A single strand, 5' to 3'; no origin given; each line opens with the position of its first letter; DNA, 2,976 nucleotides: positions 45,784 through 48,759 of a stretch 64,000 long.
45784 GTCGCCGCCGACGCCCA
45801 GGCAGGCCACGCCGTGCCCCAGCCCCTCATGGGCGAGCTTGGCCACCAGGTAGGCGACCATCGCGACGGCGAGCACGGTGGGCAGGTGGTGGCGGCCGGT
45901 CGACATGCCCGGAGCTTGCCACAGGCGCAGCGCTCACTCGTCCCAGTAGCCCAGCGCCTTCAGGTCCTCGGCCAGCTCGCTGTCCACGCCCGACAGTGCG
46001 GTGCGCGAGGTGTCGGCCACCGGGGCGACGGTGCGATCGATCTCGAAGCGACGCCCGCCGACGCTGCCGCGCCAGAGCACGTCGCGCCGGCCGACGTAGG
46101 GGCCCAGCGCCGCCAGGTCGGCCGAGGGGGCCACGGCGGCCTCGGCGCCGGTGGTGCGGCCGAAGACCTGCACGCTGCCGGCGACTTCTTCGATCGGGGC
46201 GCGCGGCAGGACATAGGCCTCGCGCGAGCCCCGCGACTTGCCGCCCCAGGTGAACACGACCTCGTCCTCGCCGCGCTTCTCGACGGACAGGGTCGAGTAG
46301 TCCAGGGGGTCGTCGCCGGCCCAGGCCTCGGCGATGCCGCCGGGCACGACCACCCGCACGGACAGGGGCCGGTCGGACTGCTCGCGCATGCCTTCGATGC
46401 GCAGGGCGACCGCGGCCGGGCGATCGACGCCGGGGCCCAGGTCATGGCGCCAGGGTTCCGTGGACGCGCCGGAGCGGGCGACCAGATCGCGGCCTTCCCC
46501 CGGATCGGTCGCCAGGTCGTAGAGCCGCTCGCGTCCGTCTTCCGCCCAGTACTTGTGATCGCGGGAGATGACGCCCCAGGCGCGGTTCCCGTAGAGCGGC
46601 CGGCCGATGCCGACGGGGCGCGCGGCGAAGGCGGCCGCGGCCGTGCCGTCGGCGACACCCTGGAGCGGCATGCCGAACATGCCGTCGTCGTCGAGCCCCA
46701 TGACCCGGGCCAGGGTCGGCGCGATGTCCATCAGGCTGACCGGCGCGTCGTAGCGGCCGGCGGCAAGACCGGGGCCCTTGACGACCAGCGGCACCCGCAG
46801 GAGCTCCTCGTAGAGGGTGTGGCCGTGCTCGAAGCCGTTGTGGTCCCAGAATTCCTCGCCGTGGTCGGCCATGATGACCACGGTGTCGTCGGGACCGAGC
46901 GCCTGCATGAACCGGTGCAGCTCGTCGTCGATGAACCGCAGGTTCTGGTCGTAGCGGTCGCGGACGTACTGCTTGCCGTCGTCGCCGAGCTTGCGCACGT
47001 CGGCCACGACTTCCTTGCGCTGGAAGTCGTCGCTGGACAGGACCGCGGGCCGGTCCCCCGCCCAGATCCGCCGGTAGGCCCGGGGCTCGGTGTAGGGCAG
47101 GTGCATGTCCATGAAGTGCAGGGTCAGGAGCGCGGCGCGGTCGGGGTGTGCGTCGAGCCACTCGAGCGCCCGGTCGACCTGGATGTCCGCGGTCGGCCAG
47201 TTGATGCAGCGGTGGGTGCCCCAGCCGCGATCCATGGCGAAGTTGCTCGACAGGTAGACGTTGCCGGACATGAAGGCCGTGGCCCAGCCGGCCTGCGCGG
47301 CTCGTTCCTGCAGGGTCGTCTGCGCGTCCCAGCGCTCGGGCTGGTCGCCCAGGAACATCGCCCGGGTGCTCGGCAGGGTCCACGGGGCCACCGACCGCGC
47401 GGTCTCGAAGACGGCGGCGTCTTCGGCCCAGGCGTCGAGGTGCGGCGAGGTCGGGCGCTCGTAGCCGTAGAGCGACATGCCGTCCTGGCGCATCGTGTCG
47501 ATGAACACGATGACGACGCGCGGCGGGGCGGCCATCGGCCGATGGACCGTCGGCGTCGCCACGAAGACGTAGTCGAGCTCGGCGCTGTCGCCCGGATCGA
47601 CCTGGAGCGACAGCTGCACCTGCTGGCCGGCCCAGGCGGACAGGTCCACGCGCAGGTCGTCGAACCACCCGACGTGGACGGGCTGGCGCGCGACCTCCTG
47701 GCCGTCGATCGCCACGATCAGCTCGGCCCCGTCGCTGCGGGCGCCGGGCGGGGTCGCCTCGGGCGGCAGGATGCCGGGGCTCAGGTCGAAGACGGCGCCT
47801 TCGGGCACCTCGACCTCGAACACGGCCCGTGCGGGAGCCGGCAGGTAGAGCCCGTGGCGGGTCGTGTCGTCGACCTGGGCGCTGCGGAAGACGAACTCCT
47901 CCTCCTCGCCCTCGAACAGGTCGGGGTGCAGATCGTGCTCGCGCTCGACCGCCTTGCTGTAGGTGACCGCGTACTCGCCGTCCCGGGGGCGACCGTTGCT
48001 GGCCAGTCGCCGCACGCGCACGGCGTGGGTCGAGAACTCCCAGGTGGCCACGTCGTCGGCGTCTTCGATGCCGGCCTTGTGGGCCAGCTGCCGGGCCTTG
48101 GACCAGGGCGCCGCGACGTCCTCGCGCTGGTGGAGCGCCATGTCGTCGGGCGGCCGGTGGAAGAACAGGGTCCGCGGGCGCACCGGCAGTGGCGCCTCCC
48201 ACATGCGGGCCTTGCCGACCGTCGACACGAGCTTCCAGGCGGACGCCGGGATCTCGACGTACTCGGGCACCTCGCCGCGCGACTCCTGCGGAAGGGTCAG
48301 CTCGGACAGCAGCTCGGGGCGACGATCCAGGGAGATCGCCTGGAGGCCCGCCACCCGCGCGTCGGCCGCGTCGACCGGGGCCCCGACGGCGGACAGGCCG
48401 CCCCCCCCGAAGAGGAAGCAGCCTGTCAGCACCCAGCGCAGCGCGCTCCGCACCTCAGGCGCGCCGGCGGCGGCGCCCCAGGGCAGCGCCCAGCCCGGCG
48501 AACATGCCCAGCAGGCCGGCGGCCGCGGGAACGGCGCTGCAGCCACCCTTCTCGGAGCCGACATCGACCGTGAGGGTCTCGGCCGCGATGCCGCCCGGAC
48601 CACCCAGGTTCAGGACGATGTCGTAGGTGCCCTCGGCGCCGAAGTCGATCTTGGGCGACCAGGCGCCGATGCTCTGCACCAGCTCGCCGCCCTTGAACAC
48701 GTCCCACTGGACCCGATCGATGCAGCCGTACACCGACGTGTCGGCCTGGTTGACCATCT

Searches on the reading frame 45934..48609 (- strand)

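Call 49: search_protein_families(library=padloc, proteins=[window:45934-48609:-], max_evalue=0.00001)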
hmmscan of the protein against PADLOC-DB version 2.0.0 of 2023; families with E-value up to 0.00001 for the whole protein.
window:45934-48609:- (891 aa): 0 families

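Call 53: search_protein_families(library=pfam, proteins=[window:45934-48609:-], max_evalue=0.001)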
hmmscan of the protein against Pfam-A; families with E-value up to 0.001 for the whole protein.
window:45934-48609:- (891 aa): 2 families
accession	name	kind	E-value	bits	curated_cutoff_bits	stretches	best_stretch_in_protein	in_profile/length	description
PF00884.28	Sulfatase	-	1.2e-32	113.9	25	1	363-638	1-300/301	Sulfatase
PF01676.23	Metalloenzyme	-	0.00078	19.5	24.3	0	555-640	171-251/252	Metalloenzyme superfamily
